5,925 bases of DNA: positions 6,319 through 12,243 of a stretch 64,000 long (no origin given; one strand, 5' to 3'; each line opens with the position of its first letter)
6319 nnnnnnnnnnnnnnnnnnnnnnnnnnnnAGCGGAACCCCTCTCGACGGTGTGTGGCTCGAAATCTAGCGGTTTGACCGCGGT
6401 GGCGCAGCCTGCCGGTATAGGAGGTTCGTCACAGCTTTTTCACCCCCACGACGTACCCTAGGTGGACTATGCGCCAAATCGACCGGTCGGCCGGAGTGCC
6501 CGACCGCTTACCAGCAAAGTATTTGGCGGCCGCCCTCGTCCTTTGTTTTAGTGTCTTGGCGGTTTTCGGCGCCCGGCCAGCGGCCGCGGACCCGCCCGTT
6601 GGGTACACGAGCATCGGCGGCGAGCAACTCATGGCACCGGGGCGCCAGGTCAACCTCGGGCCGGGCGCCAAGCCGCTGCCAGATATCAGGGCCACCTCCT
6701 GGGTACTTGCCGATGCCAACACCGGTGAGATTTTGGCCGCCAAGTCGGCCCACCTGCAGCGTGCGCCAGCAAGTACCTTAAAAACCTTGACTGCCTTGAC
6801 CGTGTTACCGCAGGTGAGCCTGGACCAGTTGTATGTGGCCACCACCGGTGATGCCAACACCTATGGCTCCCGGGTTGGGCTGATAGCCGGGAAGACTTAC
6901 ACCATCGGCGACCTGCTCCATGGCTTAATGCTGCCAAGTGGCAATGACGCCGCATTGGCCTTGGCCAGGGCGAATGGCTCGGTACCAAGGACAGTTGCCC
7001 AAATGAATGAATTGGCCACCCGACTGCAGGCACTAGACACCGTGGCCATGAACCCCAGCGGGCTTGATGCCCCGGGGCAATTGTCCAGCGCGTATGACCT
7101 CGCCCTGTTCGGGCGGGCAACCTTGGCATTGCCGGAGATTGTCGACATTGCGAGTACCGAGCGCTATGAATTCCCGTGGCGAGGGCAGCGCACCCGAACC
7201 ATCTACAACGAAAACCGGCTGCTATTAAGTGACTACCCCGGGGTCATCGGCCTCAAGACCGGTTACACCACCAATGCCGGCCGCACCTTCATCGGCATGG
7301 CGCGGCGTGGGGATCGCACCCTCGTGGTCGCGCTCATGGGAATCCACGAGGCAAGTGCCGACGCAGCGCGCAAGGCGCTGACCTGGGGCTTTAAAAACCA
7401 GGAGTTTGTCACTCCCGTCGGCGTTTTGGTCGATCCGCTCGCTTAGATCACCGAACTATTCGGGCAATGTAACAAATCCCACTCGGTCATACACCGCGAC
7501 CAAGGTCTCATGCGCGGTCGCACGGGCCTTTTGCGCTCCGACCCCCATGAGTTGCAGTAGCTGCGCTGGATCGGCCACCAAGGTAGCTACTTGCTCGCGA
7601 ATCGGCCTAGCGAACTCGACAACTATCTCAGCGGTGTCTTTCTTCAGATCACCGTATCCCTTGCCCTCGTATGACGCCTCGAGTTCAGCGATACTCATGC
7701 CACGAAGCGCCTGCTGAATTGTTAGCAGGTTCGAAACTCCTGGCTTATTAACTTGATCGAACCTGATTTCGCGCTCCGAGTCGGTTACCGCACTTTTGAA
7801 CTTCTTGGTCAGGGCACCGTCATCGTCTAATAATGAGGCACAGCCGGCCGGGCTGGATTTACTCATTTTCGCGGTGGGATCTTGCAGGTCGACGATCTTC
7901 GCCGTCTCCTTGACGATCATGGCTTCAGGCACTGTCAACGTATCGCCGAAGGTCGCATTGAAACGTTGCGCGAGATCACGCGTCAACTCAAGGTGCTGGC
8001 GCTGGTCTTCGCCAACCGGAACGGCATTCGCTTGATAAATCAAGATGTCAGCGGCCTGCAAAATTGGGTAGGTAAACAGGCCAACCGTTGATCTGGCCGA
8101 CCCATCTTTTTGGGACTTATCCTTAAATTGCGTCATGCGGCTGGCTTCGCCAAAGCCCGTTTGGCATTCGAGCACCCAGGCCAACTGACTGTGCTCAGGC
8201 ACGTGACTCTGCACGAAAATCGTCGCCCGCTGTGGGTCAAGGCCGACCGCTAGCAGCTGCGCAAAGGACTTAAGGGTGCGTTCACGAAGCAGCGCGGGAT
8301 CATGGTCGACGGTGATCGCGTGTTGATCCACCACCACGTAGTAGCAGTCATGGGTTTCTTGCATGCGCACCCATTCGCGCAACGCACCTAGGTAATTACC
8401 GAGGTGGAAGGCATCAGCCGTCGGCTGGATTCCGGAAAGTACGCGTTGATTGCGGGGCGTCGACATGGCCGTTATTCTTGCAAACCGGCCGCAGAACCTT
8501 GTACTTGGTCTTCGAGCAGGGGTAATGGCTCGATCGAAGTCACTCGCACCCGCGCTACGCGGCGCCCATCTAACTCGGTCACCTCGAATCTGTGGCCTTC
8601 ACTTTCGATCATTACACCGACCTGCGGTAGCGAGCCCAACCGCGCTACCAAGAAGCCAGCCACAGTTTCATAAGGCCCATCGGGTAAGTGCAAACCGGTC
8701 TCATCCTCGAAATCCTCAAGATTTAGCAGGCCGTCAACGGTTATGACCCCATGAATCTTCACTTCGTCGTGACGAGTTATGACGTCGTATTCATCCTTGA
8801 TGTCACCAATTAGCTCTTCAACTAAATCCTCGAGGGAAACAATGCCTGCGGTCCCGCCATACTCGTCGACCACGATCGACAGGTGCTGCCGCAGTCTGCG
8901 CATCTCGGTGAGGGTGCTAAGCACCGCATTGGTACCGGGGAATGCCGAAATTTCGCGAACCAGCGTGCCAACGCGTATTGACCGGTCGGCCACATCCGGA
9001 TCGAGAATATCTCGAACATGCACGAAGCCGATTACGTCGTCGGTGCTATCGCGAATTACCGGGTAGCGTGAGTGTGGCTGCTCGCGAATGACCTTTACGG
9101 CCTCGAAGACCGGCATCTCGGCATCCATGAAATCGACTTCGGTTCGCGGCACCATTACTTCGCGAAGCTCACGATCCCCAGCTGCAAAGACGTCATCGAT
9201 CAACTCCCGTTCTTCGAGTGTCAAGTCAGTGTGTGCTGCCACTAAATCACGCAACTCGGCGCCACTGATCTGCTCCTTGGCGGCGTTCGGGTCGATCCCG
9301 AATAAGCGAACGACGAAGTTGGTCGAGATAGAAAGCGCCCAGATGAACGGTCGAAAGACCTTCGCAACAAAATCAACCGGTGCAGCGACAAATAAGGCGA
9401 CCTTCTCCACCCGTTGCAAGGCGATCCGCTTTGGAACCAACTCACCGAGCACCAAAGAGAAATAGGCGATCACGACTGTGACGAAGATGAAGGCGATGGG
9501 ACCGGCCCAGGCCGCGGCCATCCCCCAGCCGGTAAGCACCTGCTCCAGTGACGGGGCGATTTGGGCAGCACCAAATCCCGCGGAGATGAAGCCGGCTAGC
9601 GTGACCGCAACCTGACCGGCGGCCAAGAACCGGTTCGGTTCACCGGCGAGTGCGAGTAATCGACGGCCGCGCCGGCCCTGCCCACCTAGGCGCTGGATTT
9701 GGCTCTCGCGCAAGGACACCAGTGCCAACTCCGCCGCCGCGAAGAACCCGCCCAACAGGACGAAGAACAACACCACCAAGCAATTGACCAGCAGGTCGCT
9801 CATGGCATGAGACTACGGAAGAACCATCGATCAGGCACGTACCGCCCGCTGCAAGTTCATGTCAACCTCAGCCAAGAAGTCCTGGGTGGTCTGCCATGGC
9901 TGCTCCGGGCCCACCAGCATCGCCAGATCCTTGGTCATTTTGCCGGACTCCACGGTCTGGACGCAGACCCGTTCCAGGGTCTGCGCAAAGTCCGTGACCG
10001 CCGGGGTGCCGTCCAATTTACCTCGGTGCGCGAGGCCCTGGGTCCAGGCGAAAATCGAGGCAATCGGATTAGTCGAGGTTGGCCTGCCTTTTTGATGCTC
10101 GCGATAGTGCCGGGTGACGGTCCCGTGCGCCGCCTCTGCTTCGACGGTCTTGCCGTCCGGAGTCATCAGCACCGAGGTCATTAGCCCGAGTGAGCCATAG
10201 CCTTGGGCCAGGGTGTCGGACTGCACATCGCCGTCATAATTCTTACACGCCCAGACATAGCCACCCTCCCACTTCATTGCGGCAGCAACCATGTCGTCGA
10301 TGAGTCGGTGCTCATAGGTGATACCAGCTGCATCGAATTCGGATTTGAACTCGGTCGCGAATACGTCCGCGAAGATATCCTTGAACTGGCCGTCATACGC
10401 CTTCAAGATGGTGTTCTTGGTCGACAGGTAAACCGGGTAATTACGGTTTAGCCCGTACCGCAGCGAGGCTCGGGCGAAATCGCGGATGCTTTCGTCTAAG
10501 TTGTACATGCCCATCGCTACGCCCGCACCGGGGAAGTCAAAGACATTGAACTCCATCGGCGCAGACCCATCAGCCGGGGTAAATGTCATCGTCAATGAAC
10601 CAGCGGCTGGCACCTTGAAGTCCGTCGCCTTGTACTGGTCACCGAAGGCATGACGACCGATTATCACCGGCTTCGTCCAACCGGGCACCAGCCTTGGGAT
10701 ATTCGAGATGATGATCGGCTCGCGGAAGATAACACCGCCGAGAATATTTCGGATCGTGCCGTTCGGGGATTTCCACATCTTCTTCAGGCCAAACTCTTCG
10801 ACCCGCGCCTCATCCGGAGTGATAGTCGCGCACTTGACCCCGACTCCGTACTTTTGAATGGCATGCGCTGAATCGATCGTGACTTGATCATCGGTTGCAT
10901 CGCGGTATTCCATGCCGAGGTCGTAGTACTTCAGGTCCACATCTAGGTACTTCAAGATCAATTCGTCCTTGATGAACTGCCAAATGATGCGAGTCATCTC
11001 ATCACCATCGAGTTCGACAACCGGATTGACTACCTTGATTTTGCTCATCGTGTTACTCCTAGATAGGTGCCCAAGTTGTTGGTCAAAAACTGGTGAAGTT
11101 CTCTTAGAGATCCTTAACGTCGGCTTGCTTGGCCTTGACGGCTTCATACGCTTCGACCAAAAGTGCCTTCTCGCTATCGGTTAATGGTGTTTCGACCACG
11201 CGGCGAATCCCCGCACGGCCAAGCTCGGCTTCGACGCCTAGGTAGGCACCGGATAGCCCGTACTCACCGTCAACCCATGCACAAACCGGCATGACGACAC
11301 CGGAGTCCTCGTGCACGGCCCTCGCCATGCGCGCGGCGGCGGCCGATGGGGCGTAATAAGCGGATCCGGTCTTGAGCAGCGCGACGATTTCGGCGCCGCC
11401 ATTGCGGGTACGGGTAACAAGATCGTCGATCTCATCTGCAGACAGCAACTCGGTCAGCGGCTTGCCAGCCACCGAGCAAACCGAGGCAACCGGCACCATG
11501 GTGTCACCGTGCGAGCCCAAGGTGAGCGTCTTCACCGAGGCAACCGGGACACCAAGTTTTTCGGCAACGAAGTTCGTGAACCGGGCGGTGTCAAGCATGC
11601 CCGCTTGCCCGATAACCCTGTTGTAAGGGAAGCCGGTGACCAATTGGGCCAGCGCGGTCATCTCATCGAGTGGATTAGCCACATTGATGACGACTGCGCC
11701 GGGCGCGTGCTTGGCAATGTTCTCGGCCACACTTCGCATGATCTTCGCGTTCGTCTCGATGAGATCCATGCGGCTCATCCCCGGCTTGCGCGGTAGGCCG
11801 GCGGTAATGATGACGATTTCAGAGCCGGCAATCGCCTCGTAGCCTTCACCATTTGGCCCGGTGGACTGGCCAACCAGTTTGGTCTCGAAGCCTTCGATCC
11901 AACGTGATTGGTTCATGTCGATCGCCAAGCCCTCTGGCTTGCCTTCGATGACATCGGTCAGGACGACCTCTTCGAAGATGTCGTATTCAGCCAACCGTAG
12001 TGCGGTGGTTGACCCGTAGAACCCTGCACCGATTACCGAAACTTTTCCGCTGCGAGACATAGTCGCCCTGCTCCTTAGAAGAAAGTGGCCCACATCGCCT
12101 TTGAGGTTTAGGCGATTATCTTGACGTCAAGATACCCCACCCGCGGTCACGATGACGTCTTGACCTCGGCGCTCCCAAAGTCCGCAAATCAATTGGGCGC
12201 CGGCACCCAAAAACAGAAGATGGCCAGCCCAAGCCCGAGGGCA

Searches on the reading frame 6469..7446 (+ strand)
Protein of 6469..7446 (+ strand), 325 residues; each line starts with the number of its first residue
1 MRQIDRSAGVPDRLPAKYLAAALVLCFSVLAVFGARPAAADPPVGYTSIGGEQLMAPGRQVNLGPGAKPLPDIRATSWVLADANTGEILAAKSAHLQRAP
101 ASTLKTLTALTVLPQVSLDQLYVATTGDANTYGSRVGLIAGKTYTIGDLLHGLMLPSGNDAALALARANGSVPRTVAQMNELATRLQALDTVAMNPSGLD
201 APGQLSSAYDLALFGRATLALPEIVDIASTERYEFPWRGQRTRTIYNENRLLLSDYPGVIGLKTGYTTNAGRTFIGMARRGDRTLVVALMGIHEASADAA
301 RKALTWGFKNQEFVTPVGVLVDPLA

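Call 65: search_protein_families(library=pfam, proteins=[window:6469-7446:+], max_evalue=0.00001)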
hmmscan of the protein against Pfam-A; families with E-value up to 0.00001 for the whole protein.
window:6469-7446:+ (325 aa): 1 family
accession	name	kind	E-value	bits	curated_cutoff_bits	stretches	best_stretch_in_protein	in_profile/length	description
PF00768.25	Peptidase_S11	-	4.5e-45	154.4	27.6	1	71-291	8-236/239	D-alanyl-D-alanine carboxypeptidase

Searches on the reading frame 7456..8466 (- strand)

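Call 65: search_protein_families(library=pfam, proteins=[window:7456-8466:-], max_evalue=0.00001)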
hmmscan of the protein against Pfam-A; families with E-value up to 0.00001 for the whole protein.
window:7456-8466:- (336 aa): 1 family
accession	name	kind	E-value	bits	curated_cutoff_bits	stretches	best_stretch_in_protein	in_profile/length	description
PF00579.31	tRNA-synt_1b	-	2.8e-78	263.6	21.1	1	5-285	4-290/292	tRNA synthetases class I (W and Y)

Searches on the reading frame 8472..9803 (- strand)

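Call 65: search_protein_families(library=pfam, proteins=[window:8472-9803:-], max_evalue=0.00001)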
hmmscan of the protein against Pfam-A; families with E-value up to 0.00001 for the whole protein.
window:8472-9803:- (443 aa): 3 families
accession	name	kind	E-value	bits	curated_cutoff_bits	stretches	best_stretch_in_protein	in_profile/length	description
PF01595.25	CNNM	-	2.9e-40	138.3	28.4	1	10-193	2-173/181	Cyclin M transmembrane N-terminal domain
PF03471.22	CorC_HlyC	-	3.1e-22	78.8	27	1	352-423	6-79/81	Transporter associated domain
PF00571.33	CBS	-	1.1e-12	48.5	24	1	218-268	4-53/57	CBS domain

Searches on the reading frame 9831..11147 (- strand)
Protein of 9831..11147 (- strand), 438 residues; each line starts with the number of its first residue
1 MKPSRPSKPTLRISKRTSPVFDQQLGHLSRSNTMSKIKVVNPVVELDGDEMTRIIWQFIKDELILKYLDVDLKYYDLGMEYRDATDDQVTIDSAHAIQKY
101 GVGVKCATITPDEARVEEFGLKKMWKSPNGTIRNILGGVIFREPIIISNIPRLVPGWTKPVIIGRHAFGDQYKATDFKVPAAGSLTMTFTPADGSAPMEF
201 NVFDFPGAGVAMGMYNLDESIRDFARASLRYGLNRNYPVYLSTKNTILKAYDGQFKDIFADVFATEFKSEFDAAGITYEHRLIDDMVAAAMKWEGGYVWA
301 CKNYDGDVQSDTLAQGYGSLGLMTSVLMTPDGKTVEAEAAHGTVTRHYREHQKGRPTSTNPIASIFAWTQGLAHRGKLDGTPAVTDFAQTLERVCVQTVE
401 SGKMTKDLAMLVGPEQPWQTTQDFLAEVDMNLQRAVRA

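Call 65: search_protein_families(library=pfam, proteins=[window:9831-11147:-], max_evalue=0.00001)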
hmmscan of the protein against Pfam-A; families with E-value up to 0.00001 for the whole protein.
window:9831-11147:- (438 aa): 1 family
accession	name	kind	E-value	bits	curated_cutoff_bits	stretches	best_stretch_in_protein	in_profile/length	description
PF00180.25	Iso_dh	-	5.2e-62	210.5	27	1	38-412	1-336/348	Isocitrate/isopropylmalate dehydrogenase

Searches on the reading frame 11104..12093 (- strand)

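Call 65: search_protein_families(library=pfam, proteins=[window:11104-12093:-], max_evalue=0.00001)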
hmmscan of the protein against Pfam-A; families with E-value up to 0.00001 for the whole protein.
window:11104-12093:- (329 aa): 2 families
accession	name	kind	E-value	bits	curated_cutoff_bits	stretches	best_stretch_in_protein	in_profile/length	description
PF00056.29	Ldh_1_N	-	1.7e-33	116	27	1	17-162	2-141/141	lactate/malate dehydrogenase, NAD binding domain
PF02866.23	Ldh_1_C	-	2.3e-25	90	22.6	1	167-325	3-169/174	lactate/malate dehydrogenase, alpha/beta C-terminal domain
